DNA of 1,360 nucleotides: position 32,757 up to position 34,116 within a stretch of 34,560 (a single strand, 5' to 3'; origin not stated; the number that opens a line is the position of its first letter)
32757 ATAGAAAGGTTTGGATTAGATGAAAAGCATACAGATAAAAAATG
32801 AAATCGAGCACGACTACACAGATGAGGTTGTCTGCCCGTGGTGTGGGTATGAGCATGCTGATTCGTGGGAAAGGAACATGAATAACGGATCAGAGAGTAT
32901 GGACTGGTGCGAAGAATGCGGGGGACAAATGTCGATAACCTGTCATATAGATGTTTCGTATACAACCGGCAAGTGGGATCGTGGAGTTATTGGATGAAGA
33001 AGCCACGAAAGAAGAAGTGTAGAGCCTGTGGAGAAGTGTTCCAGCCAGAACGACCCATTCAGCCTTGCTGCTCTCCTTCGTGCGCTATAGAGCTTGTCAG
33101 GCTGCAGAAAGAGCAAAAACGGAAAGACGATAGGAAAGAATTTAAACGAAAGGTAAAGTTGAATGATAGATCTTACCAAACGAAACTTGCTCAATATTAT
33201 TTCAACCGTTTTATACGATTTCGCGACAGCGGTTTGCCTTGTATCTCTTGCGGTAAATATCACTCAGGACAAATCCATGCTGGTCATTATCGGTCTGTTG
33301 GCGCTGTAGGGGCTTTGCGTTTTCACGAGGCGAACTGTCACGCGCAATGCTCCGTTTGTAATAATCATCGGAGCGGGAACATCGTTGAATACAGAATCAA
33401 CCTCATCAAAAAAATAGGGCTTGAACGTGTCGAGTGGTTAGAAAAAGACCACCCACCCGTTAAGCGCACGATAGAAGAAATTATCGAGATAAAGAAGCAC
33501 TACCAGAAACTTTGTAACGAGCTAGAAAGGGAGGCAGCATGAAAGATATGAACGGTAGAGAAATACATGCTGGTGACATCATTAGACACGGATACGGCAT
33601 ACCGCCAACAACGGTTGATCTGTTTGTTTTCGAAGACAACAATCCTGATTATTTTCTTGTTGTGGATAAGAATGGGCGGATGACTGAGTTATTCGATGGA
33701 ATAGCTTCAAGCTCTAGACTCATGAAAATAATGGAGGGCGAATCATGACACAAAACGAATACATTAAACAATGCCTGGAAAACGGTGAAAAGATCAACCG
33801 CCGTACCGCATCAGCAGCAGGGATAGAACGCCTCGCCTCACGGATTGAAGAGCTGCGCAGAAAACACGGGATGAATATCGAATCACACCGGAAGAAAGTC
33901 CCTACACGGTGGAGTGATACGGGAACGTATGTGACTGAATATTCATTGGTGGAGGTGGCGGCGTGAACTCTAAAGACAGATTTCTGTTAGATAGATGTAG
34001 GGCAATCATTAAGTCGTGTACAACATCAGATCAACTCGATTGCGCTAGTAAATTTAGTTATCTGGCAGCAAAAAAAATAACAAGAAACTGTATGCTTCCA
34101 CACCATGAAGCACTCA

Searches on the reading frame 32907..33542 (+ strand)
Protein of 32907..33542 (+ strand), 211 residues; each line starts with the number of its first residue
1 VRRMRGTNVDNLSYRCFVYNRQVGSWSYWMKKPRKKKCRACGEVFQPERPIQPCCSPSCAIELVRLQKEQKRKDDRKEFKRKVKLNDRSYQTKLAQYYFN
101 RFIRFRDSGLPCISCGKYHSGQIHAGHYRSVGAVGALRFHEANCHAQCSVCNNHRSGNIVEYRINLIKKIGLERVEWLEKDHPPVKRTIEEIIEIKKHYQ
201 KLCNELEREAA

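Call 22: search_protein_families(library=pfam, proteins=[window:32907-33542:+], max_evalue=0.01)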
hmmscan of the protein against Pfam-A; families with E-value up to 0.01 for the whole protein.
window:32907-33542:+ (211 aa): 1 family
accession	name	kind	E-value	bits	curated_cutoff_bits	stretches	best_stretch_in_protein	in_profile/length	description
PF05766.18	NinG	-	1.1e-59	202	25.4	1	30-209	1-193/193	Bacteriophage Lambda NinG protein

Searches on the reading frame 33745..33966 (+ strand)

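Call 22: search_protein_families(library=pfam, proteins=[window:33745-33966:+], max_evalue=0.01)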
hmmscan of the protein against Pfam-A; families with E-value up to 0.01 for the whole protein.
window:33745-33966:+ (73 aa): 1 family
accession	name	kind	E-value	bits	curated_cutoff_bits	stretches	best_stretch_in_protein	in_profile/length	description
PF14090.12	HTH_39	-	1.6e-07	31.5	21.3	1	2-70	1-69/70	Winged helix-turn-helix domain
